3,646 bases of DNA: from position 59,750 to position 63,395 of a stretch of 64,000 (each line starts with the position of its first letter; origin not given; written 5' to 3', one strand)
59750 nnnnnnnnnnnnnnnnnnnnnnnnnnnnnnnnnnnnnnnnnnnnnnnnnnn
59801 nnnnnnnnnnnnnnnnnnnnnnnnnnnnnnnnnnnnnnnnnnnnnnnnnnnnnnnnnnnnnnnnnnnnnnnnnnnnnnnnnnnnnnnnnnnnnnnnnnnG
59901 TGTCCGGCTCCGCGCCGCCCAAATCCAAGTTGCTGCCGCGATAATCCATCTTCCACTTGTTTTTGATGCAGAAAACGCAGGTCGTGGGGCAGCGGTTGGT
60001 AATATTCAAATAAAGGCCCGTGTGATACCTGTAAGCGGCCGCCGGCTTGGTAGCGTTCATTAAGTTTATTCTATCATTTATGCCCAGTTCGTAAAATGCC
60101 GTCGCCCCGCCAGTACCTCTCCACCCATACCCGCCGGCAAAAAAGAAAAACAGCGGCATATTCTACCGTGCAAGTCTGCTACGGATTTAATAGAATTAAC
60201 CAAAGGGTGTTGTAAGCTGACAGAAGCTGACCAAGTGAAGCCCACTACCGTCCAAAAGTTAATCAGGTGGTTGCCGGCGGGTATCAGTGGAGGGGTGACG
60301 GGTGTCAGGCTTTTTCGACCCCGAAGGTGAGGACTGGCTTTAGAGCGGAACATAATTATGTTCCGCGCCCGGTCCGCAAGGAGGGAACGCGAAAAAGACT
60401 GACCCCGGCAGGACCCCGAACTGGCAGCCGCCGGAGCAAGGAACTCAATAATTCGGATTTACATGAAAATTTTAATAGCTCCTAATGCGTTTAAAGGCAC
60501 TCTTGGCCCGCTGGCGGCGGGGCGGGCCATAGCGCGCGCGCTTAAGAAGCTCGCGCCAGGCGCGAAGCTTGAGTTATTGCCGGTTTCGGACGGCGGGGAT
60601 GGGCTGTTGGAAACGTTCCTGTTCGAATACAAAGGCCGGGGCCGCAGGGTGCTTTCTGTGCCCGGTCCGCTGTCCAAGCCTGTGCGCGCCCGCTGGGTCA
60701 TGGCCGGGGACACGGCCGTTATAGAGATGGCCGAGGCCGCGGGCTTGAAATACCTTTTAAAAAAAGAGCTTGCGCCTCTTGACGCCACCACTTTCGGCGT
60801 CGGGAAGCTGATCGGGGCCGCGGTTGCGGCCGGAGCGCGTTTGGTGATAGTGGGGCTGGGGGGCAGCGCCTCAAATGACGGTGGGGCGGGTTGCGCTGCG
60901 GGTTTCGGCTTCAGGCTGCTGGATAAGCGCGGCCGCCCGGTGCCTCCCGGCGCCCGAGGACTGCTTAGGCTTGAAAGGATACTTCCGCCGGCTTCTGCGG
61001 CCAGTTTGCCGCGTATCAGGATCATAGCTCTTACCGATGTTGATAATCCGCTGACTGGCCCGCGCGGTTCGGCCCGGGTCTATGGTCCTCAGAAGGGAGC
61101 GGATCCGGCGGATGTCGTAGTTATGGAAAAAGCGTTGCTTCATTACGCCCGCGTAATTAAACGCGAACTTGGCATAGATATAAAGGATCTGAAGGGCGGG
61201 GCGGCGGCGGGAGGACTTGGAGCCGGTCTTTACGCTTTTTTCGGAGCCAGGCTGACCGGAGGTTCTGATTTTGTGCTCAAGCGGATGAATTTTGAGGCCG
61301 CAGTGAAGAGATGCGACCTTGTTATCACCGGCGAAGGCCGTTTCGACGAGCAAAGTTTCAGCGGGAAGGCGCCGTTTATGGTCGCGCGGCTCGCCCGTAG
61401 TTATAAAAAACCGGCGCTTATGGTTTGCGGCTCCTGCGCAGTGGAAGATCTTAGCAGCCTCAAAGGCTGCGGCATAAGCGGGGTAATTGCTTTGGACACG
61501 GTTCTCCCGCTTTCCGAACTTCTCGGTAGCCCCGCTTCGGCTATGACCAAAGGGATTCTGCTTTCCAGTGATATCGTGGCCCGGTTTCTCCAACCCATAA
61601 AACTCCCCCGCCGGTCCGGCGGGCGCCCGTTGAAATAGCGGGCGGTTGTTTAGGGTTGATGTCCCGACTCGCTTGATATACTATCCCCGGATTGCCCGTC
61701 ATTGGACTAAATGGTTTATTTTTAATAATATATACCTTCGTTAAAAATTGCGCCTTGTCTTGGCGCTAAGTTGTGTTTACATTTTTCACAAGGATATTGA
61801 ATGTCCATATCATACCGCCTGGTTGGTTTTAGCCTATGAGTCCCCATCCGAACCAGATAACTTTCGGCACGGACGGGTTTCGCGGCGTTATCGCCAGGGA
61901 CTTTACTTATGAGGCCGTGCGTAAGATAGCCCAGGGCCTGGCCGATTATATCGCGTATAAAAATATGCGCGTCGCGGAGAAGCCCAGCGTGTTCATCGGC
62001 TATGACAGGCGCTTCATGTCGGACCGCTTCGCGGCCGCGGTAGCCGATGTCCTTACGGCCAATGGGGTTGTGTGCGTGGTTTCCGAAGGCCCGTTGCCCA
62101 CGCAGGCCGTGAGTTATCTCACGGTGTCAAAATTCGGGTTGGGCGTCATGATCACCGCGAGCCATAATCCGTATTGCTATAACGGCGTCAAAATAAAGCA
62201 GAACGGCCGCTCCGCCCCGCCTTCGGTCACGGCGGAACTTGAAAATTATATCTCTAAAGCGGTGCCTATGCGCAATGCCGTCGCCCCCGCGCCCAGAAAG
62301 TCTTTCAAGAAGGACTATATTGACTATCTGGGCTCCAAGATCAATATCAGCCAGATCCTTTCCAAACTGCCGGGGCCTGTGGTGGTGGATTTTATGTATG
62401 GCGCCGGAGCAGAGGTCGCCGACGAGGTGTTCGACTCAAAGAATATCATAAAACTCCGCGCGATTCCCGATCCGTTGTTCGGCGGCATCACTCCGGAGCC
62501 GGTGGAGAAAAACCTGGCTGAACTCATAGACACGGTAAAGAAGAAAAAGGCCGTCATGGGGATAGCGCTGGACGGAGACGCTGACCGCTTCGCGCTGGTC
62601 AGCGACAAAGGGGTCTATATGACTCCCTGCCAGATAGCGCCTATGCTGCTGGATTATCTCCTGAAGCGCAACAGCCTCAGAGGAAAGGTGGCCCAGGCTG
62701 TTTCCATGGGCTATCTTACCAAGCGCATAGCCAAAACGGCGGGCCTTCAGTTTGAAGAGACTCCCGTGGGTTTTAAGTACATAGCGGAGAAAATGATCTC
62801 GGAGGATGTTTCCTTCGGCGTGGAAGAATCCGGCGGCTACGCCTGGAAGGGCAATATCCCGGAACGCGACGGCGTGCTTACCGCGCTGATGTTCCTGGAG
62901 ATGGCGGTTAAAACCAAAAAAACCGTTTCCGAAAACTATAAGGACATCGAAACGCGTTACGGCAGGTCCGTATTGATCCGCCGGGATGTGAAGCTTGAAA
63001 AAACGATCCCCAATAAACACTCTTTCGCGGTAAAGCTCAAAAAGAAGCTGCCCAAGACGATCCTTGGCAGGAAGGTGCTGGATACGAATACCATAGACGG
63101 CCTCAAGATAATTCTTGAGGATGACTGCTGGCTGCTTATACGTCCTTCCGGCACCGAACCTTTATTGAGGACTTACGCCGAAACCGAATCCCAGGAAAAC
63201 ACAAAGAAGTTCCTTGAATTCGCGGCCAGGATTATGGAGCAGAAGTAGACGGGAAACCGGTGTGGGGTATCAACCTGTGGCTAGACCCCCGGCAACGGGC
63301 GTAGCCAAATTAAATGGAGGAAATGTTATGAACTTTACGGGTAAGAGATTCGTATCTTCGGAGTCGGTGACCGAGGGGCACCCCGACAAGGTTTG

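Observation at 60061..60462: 400-nt gene-free region with MITE-like inverted repeats, a 22-bp perfect palindrome and an extended helix set: unidentified structured element upstream of glycerate kinase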

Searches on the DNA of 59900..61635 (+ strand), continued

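Call 83: search_dna_similar(query=window:60096-60462:+, collection=phages, mode=distant, max_evalue=0.001, max_rows=10)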
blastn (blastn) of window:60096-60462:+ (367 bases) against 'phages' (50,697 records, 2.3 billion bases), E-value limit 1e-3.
No match.

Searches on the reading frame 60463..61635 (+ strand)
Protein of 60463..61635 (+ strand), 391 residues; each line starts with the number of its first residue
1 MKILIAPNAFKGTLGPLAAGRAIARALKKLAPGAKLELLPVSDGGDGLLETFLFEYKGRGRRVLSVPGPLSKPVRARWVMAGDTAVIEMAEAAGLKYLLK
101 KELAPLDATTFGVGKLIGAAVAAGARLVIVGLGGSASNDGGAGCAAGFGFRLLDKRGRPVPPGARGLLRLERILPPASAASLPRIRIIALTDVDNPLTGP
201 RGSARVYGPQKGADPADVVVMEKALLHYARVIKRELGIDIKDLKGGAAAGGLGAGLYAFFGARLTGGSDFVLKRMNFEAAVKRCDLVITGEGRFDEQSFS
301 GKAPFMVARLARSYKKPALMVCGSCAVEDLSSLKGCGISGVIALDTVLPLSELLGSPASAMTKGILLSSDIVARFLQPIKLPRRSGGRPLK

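Call 17: find_related_loci(query=window:60463-61635:+, collection=genome_contigs, flank=3000)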
Query window:60463-61635:+ (391 aa) in genome_contigs; peptide patterns used: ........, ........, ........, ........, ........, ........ (x = any residue, [..] = any of these).
408 stretches matched a pattern; 83 encode a relative of the query (tblastn E <= 1e-3); the best 80 are kept; 80 distinct loci.
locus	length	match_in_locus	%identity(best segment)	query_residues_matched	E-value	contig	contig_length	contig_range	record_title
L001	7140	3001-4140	70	1-377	3e-138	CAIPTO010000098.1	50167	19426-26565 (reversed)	MAG: uncultured Elusimicrobia bacterium isolate AM-2014-D8_bin-1076 genome assembly, contig: bin-1076:098/147, whole gen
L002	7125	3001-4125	68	1-376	3e-138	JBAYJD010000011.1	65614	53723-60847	MAG: Elusimicrobiales bacterium isolate SO_2016_GW1_47 scaffold00919_OW334_2016, whole genome shotgun sequence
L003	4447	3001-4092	64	1-365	4e-119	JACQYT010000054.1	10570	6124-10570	MAG: Elusimicrobia bacterium isolate NC_groundwater_1548_Pr4_S-0.65um_54_32 SR1-18-Sp65_coassembly_scaffold_131267, whol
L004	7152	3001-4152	47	1-384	3e-100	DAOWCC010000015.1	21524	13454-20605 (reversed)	MAG TPA_asm: Elusimicrobiota bacterium isolate CSMAG_1877 CSMAG_1877_k141_2149397_length_21524_cov_10.0000, whole genome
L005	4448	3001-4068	49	1-357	4e-96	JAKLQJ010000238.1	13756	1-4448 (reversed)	MAG: Elusimicrobia bacterium isolate bin N2.88 k141_403756, whole genome shotgun sequence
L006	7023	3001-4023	57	1-342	5e-95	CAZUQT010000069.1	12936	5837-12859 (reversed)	MAG TPA_asm: uncultured Elusimicrobiaceae bacterium isolate SRP302447_co3_112 genome assembly, contig: NODE_13503_length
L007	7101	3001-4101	47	1-368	3e-95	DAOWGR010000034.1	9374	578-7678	MAG TPA_asm: Elusimicrobiota bacterium isolate CSMAG_1996 CSMAG_1996_k141_5365921_length_9374_cov_11.6948, whole genome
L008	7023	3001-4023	57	1-342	1e-90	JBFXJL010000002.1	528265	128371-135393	MAG: Elusimicrobiales bacterium isolate CA_2019_TPIn_50 NODE_29_length_528265_cov_37.272147_TPIn, whole genome shotgun s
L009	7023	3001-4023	56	1-342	1e-89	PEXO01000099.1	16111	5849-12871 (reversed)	MAG: Elusimicrobia bacterium CG08_land_8_20_14_0_20_59_10 CG08_land_8_20_14_0.20_scaffold_1715_c, whole genome shotgun s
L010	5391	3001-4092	53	1-365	7e-89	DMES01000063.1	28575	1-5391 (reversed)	MAG TPA_asm: Elusimicrobia bacterium isolate UBA9634 contig_13447, whole genome shotgun sequence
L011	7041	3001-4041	55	1-342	2e-88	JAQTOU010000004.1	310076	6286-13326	MAG: Elusimicrobiales bacterium isolate STB_10 NODE_70_length_310076_cov_8.856228_Sandtown_B, whole genome shotgun seque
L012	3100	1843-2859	56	1-342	4e-89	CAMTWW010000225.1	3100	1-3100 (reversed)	MAG: uncultured Elusimicrobia bacterium isolate G04_MAG_00049 genome assembly, contig: G04_MAG_00049_000000000069, whole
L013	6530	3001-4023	57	1-342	1e-87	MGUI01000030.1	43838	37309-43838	MAG: Elusimicrobia bacterium GWD2_63_28 gwd2_scaffold_255, whole genome shotgun sequence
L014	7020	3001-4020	58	1-342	3e-87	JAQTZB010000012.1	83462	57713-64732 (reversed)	MAG: Elusimicrobiales bacterium isolate STC_50 NODE_625_length_83462_cov_6.965117_Sandtown_C, whole genome shotgun seque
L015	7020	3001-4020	56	1-342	2e-87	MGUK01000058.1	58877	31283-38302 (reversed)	MAG: Elusimicrobia bacterium GWF2_62_30 gwf2_scaffold_3578, whole genome shotgun sequence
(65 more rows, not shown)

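Call 18: search_protein_families(library=pfam, proteins=[window:60463-61635:+])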
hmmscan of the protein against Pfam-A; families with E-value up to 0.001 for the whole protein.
window:60463-61635:+ (391 aa): 1 family
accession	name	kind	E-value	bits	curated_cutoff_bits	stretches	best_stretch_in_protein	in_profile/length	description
PF02595.20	Gly_kinase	-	2.4e-114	382.6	23.3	1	3-359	1-358/372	Glycerate kinase family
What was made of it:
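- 60463..61638 (+): Glycerate kinase gene, the right border. It is not functionally tied to the repeat. Pfam Gly_kinase 2.4e-114 (call 18).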

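Call 26: find_encoding_contigs(protein=window:60463-61635:+, flank=3000, max_places=10)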
Protein window:60463-61635:+ (391 aa): 8 contigs read that carry it; 3 places shown.
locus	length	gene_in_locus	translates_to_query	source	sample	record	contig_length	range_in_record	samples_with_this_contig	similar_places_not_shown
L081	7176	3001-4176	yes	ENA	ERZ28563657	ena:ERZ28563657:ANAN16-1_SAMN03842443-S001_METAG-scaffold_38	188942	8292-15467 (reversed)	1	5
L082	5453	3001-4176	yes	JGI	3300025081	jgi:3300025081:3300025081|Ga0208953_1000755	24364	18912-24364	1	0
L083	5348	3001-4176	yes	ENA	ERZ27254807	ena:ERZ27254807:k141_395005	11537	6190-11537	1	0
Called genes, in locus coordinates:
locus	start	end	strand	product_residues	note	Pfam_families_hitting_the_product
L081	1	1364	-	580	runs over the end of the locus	-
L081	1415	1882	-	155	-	PF02922:CBM_48 (weak), PF16561:AMPK1_CBM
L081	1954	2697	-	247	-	PF04055:Radical_SAM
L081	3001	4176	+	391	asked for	PF02595:Gly_kinase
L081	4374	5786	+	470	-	PF02878:PGM_PMM_I, PF02879:PGM_PMM_II, PF02880:PGM_PMM_III, PF00408:PGM_PMM_IV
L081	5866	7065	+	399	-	PF00438:S-AdoMet_synt_N, PF02772:S-AdoMet_synt_M, PF02773:S-AdoMet_synt_C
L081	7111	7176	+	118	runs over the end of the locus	PF00072:Response_reg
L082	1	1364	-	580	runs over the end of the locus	-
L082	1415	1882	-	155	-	PF02922:CBM_48 (weak), PF16561:AMPK1_CBM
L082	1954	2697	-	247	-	PF04055:Radical_SAM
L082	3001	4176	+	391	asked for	PF02595:Gly_kinase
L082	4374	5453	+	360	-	?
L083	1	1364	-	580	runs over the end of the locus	-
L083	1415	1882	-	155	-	PF02922:CBM_48 (weak), PF16561:AMPK1_CBM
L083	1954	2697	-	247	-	PF04055:Radical_SAM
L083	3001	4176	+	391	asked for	PF02595:Gly_kinase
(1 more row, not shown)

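Call 31: find_homologous_proteins(query=window:60463-61635:+, max_evalue=1e-60)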
Query window:60463-61635:+ (391 aa): 4725 proteins with E <= 1e-60 among 8000 candidates; the best 120 are listed.
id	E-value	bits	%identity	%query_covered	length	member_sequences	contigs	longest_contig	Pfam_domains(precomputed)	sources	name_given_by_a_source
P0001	1.0e-228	777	94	100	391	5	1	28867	PF02595.21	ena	-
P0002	8.0e-181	619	79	96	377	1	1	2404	PF02595.21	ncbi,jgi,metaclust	metaclust:\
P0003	6.1e-180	616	79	96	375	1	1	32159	PF02595.21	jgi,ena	-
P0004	1.7e-166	572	72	96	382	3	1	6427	PF02595.21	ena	-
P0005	1.3e-165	569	73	96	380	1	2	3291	PF02595.21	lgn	-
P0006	7.5e-165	567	72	96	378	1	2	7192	PF02595.21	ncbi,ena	-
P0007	4.6e-163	561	70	96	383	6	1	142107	PF02595.21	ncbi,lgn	ncbi:MAG: glycerate kinase [Elusimicrobiota bacterium]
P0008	5.3e-163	561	70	97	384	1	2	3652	PF02595.21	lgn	-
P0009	5.5e-160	551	68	96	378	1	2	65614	PF02595.21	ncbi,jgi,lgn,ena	ncbi:MAG: glycerate kinase [Elusimicrobiales bacterium]|jgi:glycerate kinase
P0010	6.1e-159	547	70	96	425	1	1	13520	PF02595.21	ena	-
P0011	2.1e-155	536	70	96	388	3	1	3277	PF02595.21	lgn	-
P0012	3.4e-155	535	70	92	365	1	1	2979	PF02595.21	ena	-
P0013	7.4e-155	534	70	96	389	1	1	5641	PF02595.21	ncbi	-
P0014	6.7e-154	531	67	96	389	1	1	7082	PF02595.21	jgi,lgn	jgi:glycerate kinase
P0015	8.8e-153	527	70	90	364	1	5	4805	PF02595.21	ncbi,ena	-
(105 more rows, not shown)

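Call 32: find_encoding_contigs(protein=P0001, flank=3000, max_places=4)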
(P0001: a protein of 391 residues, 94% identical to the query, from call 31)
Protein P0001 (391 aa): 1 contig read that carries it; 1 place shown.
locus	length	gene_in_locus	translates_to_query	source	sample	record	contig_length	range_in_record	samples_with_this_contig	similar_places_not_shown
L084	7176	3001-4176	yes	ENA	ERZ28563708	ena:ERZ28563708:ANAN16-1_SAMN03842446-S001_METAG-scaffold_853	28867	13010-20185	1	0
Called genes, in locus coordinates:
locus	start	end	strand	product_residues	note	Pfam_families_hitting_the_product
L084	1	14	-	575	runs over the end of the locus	PF09985:Glucodextran_C (weak)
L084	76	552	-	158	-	PF02922:CBM_48, PF16561:AMPK1_CBM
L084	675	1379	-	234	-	PF04055:Radical_SAM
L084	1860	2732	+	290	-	-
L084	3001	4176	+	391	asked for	PF02595:Gly_kinase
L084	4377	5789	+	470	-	PF02878:PGM_PMM_I, PF02879:PGM_PMM_II, PF02880:PGM_PMM_III, PF00408:PGM_PMM_IV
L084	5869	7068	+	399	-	PF00438:S-AdoMet_synt_N, PF02772:S-AdoMet_synt_M, PF02773:S-AdoMet_synt_C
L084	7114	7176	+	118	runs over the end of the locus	PF00072:Response_reg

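Call 33: find_encoding_contigs(protein=P0003, flank=3000, max_places=4)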
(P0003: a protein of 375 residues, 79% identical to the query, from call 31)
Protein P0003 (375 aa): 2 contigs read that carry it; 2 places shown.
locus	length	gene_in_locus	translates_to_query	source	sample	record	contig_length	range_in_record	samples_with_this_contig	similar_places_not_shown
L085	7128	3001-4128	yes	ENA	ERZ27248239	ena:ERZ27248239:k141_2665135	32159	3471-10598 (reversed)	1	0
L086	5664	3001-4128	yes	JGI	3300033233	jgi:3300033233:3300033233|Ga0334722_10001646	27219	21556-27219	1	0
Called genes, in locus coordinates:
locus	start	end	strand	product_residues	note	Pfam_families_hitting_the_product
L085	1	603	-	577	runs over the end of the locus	-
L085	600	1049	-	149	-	PF02922:CBM_48, PF16561:AMPK1_CBM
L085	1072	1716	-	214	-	PF04055:Radical_SAM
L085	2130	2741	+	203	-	-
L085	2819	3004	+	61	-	-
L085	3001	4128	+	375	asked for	PF02595:Gly_kinase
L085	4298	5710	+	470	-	PF02878:PGM_PMM_I, PF02879:PGM_PMM_II, PF02880:PGM_PMM_III, PF00408:PGM_PMM_IV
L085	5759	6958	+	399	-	PF00438:S-AdoMet_synt_N, PF02772:S-AdoMet_synt_M, PF02773:S-AdoMet_synt_C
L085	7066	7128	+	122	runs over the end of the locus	PF00072:Response_reg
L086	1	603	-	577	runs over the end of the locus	-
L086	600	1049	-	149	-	PF02922:CBM_48, PF16561:AMPK1_CBM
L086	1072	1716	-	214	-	PF04055:Radical_SAM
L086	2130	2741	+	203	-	-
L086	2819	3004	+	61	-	-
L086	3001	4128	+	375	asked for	PF02595:Gly_kinase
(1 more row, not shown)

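Call 40: search_protein_families(library=pfam, proteins=[L084:1791-2729:+, L085:2088-2738:+, L002:1715-2695:-], max_evalue=1)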
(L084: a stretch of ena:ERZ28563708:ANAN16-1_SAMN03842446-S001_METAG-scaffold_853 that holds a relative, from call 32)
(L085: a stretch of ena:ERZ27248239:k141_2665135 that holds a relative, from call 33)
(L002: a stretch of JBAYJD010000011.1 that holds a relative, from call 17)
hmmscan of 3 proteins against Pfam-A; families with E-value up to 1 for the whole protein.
L084:1791-2729:+ (313 aa): 1 family
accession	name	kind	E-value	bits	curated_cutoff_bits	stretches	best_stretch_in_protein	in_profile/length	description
PF18730.6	HEPN_Cthe2314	-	0.00084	19.8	27.1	1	157-295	49-165/174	Cthe_2314-like HEPN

L085:2088-2738:+ (217 aa): 2 families
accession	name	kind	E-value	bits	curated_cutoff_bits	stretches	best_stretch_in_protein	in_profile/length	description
PF18928.5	DUF5677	-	0.0056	17.2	27.1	1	62-119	3-62/166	Family of unknown function (DUF5677)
PF19698.5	DUF6197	-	0.19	12.4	24.6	1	18-72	54-110/111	Family of unknown function (DUF6197)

L002:1715-2695:- (327 aa): 3 families
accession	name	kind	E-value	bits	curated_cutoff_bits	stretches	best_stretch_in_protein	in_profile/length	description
PF13365.12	Trypsin_2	-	4.5e-15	57.1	27.6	1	120-279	1-144/144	Trypsin-like peptidase domain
PF00089.32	Trypsin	-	6.9e-09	36.3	20.6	1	117-279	24-194/220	Trypsin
PF10459.15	Peptidase_S46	-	0.34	9.9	22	0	117-139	46-69/698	Peptidase S46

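Call 41: search_protein_families(library=padloc, proteins=[L084:1791-2729:+, L085:2088-2738:+, L002:1715-2695:-], max_evalue=1)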
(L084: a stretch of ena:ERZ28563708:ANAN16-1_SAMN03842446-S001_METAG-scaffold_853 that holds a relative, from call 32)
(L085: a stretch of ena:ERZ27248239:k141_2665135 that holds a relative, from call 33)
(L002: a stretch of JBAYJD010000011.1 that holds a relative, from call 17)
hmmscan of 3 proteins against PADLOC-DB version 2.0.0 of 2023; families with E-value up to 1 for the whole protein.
L084:1791-2729:+ (313 aa): 0 families

L085:2088-2738:+ (217 aa): 0 families

L002:1715-2695:- (327 aa): 3 families
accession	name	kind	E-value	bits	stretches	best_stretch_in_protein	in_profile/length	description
PDLC03855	LmuA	-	0.0002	18.8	1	121-284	18-174/425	-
PDLC02159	Avs1b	-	0.0072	11.7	1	120-152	20-53/1924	-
PDLC04593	PDC-M35A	-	0.012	13.4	0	257-287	155-185/216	-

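Call 65: find_encoding_contigs(protein=P0004, flank=2500, max_places=2)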
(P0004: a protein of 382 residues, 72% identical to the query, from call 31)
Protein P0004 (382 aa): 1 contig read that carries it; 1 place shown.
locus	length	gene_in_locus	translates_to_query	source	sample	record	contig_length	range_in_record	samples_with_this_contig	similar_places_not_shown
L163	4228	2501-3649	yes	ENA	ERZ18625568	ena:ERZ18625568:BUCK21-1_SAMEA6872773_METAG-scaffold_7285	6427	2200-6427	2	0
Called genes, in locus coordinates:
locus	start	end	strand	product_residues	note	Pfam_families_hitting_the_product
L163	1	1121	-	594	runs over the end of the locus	-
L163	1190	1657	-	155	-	PF02922:CBM_48, PF16561:AMPK1_CBM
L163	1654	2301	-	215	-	PF04055:Radical_SAM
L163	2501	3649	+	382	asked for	PF02595:Gly_kinase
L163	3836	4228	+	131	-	?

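Call 66: find_encoding_contigs(protein=P0006, flank=2500, max_places=2)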
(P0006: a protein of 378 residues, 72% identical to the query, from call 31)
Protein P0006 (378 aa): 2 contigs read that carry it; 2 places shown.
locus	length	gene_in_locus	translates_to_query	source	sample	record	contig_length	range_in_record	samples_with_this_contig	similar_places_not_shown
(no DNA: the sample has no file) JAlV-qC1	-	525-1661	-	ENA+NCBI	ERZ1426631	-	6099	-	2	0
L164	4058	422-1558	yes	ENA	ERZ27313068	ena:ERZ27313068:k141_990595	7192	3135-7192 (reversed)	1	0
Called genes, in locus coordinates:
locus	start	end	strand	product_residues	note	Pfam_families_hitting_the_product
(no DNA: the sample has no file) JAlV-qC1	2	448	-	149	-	?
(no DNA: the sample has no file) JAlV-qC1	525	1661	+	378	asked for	PF02595:Gly_kinase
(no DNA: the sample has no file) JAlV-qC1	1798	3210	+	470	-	PF02878:PGM_PMM_I, PF02879:PGM_PMM_II, PF02880:PGM_PMM_III, PF00408:PGM_PMM_IV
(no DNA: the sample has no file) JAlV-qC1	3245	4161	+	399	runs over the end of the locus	PF00438:S-AdoMet_synt_N, PF02772:S-AdoMet_synt_M, PF02773:S-AdoMet_synt_C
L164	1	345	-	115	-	?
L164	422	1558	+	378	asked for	PF02595:Gly_kinase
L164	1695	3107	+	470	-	PF02878:PGM_PMM_I, PF02879:PGM_PMM_II, PF02880:PGM_PMM_III, PF00408:PGM_PMM_IV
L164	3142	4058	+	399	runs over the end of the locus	PF00438:S-AdoMet_synt_N, PF02772:S-AdoMet_synt_M, PF02773:S-AdoMet_synt_C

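Call 67: find_encoding_contigs(protein=P0002, flank=2500, max_places=2)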
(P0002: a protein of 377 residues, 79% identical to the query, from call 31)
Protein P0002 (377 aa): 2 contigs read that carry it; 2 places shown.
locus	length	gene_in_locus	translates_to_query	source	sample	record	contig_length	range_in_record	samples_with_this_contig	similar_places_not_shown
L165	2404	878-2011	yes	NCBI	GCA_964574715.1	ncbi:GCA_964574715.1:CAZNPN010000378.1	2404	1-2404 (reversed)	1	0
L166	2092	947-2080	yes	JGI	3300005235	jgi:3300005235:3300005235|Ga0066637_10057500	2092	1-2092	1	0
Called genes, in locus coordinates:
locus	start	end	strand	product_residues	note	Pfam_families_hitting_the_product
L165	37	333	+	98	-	-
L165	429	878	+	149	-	-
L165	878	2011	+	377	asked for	PF02595:Gly_kinase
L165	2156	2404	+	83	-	?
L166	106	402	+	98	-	-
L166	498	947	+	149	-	-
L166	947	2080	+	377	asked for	PF02595:Gly_kinase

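Call 71: search_protein_families(library=pfam, proteins=[L165:37-330:+, L165:429-875:+], max_evalue=0.001)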
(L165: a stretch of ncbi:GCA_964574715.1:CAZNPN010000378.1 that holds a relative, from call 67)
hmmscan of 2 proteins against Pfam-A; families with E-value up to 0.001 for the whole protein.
L165:37-330:+ (98 aa): 0 families

L165:429-875:+ (149 aa): 0 families

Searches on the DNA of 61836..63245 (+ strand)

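Call 90: search_with_rna_model(model_id=R1, sources=[L167, L170, L168, L171, L169, L172], max_evalue=0.1)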
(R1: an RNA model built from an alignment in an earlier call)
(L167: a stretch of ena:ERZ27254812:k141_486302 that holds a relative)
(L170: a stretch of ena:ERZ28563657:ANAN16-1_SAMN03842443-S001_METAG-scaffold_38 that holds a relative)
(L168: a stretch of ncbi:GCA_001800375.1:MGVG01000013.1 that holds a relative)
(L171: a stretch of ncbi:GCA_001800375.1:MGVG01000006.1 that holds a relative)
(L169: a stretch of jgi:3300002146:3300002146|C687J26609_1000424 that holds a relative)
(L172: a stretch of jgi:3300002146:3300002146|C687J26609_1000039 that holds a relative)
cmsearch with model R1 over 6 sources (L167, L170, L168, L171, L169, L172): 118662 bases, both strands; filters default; matches with E-value up to 0.1: 4.
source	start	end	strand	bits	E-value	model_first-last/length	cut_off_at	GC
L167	8438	8600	+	110.1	6.1e-21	1-115/115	no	0.63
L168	8438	8600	+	110.1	6.1e-21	1-115/115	no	0.63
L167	8438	8600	-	25.9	0.0076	1-115/115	no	0.63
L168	8438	8600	-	25.9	0.0076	1-115/115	no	0.63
